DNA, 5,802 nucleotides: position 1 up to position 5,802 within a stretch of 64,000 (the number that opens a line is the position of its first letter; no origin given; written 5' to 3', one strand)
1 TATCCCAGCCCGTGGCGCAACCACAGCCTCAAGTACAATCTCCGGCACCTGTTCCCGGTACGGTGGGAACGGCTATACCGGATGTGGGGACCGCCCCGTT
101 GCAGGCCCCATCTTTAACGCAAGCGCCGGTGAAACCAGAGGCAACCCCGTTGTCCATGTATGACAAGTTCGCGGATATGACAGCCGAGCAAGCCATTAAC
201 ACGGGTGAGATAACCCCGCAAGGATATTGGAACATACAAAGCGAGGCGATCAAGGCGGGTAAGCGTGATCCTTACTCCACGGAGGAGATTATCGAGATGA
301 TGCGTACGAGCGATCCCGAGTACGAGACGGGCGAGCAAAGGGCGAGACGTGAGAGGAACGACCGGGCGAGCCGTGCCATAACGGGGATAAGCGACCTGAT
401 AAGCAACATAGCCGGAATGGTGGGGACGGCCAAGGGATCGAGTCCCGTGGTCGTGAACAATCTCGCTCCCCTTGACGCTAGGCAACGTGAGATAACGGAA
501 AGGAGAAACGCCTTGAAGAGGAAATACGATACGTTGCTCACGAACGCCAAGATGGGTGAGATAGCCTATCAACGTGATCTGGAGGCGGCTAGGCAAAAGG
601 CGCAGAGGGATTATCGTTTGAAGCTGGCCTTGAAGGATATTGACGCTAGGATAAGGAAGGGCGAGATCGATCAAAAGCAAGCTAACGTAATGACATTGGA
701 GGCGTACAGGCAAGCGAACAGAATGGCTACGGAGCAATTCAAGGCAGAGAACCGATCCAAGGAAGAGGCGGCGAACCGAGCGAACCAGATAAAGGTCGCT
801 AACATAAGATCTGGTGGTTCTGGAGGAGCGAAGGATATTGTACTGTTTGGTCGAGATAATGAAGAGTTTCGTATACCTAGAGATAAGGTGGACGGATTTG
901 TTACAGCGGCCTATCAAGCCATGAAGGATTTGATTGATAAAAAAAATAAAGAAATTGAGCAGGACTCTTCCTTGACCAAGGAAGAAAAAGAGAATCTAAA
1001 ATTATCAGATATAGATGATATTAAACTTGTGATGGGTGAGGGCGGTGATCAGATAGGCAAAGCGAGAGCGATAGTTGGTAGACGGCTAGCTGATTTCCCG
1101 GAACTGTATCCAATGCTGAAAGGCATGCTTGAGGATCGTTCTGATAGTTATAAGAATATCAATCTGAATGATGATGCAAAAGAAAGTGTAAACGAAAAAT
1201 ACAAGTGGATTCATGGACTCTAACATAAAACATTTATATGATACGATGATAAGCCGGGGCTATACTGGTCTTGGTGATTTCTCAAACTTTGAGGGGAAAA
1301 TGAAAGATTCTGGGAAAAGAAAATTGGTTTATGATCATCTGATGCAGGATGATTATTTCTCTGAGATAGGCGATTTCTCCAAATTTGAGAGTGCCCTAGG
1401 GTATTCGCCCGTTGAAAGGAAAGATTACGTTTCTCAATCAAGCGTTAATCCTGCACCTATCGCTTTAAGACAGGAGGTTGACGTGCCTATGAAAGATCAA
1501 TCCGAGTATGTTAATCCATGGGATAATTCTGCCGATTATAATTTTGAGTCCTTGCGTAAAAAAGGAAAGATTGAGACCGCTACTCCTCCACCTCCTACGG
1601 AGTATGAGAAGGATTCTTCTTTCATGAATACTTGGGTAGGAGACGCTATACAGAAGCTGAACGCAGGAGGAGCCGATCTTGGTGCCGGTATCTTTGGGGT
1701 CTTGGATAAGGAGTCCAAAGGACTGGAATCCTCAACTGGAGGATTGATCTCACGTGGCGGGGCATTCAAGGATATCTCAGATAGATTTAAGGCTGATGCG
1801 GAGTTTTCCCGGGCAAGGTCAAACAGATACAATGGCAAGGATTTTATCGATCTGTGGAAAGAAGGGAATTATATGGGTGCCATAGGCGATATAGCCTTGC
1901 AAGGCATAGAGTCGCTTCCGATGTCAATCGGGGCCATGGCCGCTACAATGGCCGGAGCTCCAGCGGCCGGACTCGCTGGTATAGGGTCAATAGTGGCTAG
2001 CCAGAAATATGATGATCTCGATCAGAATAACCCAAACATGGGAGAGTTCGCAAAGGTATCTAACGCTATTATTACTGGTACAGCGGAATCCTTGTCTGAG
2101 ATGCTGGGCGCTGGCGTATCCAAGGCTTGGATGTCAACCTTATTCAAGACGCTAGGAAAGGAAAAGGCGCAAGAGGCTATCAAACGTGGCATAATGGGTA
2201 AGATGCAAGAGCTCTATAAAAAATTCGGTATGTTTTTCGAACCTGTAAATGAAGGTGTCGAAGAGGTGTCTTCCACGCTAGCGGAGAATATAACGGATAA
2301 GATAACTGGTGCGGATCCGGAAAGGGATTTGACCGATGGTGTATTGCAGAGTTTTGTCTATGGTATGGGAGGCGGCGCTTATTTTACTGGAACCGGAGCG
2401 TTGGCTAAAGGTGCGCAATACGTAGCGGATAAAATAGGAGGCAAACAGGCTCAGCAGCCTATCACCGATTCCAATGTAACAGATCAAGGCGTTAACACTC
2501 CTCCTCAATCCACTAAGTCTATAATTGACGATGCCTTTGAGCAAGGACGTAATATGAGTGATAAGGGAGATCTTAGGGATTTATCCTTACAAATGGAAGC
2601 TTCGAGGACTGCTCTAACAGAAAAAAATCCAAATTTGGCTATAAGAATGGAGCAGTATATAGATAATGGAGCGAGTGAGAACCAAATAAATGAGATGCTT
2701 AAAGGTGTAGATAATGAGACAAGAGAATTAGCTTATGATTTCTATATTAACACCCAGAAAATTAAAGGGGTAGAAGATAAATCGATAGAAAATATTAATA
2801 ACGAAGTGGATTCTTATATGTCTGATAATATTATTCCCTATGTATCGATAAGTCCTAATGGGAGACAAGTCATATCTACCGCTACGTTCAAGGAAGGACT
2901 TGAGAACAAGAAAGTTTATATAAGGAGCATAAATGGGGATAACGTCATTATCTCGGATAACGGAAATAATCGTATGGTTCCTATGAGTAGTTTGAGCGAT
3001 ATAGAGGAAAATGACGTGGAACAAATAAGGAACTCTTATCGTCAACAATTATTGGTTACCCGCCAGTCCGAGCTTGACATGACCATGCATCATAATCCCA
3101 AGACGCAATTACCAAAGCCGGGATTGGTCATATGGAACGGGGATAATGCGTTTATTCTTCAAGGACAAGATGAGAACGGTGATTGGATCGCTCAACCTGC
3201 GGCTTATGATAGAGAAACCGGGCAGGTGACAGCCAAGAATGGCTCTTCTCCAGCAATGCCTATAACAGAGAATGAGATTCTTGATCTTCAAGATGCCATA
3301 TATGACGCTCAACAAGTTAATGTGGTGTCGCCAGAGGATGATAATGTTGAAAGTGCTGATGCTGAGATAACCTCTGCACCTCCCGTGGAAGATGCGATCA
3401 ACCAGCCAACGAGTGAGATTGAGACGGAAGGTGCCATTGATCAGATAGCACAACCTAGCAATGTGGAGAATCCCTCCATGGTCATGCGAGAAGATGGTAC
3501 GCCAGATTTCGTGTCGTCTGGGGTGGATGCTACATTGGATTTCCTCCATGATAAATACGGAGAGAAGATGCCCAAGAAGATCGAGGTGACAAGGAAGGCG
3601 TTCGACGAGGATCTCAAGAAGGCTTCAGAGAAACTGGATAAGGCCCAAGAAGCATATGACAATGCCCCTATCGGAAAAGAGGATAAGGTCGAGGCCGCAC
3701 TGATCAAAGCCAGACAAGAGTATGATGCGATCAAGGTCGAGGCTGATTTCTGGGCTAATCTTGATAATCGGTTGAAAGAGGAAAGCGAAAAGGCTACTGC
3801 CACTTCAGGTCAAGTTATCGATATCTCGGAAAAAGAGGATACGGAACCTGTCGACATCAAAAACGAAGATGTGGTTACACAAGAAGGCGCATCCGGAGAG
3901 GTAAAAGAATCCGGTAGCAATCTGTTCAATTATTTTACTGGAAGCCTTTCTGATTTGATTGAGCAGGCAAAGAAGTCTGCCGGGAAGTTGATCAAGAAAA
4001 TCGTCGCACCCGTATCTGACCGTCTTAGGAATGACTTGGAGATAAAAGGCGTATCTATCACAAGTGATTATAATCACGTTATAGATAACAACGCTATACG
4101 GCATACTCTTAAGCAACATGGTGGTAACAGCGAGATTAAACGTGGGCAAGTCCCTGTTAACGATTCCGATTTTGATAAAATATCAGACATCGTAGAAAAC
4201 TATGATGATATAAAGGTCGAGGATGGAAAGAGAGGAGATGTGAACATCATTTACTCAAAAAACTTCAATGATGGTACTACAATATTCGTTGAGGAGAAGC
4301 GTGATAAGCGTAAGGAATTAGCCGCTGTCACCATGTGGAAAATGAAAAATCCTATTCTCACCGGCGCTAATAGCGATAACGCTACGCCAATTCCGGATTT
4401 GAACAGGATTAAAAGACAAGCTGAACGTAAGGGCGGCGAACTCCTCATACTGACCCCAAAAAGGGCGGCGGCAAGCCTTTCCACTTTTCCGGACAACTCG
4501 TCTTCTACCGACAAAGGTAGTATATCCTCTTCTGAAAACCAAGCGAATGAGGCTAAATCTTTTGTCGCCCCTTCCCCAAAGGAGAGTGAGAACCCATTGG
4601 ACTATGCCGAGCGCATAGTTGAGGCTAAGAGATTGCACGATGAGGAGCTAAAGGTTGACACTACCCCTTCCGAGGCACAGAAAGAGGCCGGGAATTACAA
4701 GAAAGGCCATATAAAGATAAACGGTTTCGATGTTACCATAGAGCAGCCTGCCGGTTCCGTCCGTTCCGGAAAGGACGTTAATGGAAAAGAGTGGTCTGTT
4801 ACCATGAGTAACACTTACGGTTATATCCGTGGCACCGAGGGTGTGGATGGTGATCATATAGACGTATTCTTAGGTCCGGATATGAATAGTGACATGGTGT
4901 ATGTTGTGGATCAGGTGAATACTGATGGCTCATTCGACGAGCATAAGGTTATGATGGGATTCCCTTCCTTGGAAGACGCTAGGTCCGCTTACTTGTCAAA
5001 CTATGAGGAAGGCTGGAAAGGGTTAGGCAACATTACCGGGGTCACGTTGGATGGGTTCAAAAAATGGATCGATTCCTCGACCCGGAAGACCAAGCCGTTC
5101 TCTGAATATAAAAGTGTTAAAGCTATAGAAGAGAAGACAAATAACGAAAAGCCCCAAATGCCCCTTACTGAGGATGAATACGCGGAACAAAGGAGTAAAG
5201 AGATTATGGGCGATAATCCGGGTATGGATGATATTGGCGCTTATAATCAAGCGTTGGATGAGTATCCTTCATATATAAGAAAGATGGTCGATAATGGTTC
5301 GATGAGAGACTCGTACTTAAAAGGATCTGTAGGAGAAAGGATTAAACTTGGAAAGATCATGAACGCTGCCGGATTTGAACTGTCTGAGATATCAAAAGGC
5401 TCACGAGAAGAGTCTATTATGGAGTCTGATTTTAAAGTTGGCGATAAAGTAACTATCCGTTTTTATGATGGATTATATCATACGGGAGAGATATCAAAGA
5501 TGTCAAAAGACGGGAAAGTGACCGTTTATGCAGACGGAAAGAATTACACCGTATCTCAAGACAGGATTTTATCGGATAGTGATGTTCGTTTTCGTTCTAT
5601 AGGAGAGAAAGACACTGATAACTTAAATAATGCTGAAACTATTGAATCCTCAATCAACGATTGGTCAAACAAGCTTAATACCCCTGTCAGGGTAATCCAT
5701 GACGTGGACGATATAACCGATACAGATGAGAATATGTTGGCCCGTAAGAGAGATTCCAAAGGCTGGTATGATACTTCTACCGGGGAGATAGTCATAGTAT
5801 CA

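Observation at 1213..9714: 2833-aa giant protein with an embedded inorganic-pyrophosphatase-like module and a zincin HExxH motif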

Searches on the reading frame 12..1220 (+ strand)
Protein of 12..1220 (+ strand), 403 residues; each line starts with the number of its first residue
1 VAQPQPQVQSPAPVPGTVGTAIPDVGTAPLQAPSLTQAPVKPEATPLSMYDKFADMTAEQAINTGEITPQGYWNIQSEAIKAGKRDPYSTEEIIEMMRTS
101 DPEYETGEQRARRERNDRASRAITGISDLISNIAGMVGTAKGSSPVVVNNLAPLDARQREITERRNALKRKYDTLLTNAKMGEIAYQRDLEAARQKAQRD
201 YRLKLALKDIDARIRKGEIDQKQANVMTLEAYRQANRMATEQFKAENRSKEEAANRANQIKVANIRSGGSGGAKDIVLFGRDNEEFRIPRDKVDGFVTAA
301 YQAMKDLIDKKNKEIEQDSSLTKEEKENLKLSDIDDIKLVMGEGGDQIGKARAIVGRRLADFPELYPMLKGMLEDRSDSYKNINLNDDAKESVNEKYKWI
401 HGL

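Call 8: search_protein_families(library=phrogs, proteins=[window:12-1220:+], max_evalue=0.001)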
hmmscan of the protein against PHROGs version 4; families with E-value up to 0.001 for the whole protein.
window:12-1220:+ (403 aa): 0 families

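Call 9: search_protein_families(library=pfam, proteins=[window:12-1220:+], max_evalue=0.001)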
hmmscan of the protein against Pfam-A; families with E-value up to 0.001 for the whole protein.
window:12-1220:+ (403 aa): 0 families

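Call 79: search_protein_families(library=ncbifam, proteins=[window:12-1220:+], max_evalue=0.01)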
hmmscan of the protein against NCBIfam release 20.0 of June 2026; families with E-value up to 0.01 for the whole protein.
window:12-1220:+ (403 aa): 0 families

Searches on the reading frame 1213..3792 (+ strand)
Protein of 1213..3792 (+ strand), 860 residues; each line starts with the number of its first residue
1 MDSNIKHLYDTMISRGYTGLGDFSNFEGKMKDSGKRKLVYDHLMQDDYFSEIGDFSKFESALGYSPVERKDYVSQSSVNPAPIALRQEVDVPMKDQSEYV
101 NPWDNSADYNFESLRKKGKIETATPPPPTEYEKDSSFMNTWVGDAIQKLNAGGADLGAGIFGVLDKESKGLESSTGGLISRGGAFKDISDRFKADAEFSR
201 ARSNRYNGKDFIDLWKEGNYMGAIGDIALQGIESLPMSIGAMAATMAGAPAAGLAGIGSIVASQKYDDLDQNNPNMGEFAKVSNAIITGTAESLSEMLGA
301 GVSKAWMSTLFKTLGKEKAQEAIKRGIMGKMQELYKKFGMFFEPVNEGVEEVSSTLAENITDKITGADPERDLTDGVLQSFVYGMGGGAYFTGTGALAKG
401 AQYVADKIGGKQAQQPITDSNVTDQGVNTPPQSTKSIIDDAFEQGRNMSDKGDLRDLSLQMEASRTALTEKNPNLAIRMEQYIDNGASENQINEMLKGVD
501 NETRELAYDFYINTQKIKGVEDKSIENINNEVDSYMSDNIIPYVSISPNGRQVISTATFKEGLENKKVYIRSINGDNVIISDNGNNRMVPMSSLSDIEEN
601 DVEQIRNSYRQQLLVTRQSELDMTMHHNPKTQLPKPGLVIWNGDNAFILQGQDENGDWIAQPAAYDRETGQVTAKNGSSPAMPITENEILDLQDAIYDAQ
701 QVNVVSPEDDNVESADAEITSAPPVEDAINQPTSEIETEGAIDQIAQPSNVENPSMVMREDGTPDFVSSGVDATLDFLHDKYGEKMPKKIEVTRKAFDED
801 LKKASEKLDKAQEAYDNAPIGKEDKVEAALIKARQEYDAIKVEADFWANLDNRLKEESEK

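Call 60: search_solved_structures(query=window:1213-3792:+, max_evalue=1)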
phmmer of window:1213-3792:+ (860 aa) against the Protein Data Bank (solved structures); distinct sequences matched with E-value up to 1: 1.
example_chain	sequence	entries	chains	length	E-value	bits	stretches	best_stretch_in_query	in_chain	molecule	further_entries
7ebc_A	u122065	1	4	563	0.22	13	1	262-360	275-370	Isocitrate lyase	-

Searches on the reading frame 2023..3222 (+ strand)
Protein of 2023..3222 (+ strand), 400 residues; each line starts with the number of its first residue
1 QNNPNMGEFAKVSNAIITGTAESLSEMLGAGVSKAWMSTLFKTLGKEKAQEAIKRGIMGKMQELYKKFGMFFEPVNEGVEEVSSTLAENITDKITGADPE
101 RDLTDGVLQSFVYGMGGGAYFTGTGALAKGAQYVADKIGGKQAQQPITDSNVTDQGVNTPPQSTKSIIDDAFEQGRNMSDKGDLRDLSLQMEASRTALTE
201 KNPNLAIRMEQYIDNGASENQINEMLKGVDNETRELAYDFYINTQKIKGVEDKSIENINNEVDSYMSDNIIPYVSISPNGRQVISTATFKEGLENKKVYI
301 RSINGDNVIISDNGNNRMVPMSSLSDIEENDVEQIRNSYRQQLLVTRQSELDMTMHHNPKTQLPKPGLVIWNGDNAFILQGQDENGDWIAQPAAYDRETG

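Call 16: search_protein_families(library=pfam, proteins=[window:2023-3222:+], max_evalue=5)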
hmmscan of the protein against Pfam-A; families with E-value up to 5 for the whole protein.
window:2023-3222:+ (400 aa): 4 families
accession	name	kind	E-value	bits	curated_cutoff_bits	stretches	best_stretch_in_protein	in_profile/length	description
PF00091.31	Tubulin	-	0.023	15.4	33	1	304-349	29-74/190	Tubulin/FtsZ family, GTPase domain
PF08154.18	NLE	-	0.11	13.4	23.4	1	222-248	36-61/68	NLE (NUC135) domain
PF22690.1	FAS_AT_central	-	0.13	12.8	25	0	247-287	5-45/84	Fatty acid synthase central AT domain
PF09268.16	Clathrin-link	-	1.2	8.9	21.2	0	268-275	2-9/24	Clathrin, heavy-chain linker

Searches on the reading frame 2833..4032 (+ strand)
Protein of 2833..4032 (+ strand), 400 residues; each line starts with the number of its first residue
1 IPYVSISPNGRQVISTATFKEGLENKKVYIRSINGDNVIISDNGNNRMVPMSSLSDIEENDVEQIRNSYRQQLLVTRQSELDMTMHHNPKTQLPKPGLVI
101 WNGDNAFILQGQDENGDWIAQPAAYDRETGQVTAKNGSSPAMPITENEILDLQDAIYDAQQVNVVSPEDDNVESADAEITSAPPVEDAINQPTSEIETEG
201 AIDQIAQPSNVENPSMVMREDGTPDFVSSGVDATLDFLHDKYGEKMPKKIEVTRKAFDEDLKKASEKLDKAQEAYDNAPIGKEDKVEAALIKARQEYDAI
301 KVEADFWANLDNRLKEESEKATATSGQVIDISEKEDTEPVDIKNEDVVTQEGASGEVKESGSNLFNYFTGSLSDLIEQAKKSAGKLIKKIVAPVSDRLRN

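Call 16: search_protein_families(library=pfam, proteins=[window:2833-4032:+], max_evalue=5)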
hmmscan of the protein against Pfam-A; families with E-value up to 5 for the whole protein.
window:2833-4032:+ (400 aa): 3 families
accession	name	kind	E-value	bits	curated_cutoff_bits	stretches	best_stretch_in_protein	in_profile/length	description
PF10343.14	Q_salvage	-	0.0055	16.8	25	1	354-392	96-134/285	Queuosine salvage protein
PF02255.21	PTS_IIA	-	0.051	14.1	27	0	251-278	19-46/94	PTS system, Lactose/Cellobiose specific IIA subunit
PF25725.1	crAss_CARG1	-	0.12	12.8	27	1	216-301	37-120/133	Crassvirus cargo protein 1 domain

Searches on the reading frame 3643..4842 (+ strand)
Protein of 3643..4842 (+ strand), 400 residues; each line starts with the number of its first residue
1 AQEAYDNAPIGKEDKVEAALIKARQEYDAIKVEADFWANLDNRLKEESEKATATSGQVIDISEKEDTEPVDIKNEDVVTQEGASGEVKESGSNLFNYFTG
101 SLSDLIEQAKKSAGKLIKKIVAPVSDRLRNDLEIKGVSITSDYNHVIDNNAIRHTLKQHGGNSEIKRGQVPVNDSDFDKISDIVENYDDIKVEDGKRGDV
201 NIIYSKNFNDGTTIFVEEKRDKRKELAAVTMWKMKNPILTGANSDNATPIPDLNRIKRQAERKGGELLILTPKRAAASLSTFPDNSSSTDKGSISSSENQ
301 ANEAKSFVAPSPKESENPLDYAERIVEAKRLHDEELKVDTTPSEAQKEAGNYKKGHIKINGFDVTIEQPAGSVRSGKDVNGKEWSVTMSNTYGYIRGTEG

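Call 16: search_protein_families(library=pfam, proteins=[window:3643-4842:+], max_evalue=5)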
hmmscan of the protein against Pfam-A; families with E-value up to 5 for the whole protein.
window:3643-4842:+ (400 aa): 3 families
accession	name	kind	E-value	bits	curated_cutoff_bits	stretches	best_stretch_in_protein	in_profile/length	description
PF18823.6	InPase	-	2.8e-22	79.4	26.8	1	344-400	1-57/135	Inorganic Pyrophosphatase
PF18812.6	PBECR3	-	2.7e-19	69.6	30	1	132-236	12-110/115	phage-Barnase-EndoU-ColicinE5/D-RelE like nuclease3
PF10343.14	Q_salvage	-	0.0048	16.9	25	1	85-122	97-134/285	Queuosine salvage protein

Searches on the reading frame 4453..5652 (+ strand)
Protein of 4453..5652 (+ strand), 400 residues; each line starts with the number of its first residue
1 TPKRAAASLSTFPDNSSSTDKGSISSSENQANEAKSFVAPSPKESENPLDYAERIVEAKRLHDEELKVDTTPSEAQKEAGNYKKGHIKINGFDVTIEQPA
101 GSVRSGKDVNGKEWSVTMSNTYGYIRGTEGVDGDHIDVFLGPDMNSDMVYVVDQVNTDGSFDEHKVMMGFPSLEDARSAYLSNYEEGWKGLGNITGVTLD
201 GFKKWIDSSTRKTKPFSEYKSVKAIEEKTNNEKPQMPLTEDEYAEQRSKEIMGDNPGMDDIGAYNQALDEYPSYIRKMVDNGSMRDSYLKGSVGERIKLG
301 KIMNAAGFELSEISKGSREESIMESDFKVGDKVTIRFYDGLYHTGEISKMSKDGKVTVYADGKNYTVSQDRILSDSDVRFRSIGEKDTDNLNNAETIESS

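Call 18: search_solved_structures(query=window:4453-5652:+, max_evalue=1, show_alignments=2)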
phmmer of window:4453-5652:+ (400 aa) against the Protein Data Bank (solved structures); distinct sequences matched with E-value up to 1: 4.
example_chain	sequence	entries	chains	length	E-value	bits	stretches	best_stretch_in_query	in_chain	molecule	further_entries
9b41_L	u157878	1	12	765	1e-37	133.5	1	86-217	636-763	gp19 Portal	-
2equ_A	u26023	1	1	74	0.55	12.6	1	325-362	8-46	PHD finger protein 20-like 1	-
21ed_A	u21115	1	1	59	0.57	12.6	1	326-362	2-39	PHD finger protein 20-like protein 1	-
2ldm_A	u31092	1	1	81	0.87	12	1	323-372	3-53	Uncharacterized protein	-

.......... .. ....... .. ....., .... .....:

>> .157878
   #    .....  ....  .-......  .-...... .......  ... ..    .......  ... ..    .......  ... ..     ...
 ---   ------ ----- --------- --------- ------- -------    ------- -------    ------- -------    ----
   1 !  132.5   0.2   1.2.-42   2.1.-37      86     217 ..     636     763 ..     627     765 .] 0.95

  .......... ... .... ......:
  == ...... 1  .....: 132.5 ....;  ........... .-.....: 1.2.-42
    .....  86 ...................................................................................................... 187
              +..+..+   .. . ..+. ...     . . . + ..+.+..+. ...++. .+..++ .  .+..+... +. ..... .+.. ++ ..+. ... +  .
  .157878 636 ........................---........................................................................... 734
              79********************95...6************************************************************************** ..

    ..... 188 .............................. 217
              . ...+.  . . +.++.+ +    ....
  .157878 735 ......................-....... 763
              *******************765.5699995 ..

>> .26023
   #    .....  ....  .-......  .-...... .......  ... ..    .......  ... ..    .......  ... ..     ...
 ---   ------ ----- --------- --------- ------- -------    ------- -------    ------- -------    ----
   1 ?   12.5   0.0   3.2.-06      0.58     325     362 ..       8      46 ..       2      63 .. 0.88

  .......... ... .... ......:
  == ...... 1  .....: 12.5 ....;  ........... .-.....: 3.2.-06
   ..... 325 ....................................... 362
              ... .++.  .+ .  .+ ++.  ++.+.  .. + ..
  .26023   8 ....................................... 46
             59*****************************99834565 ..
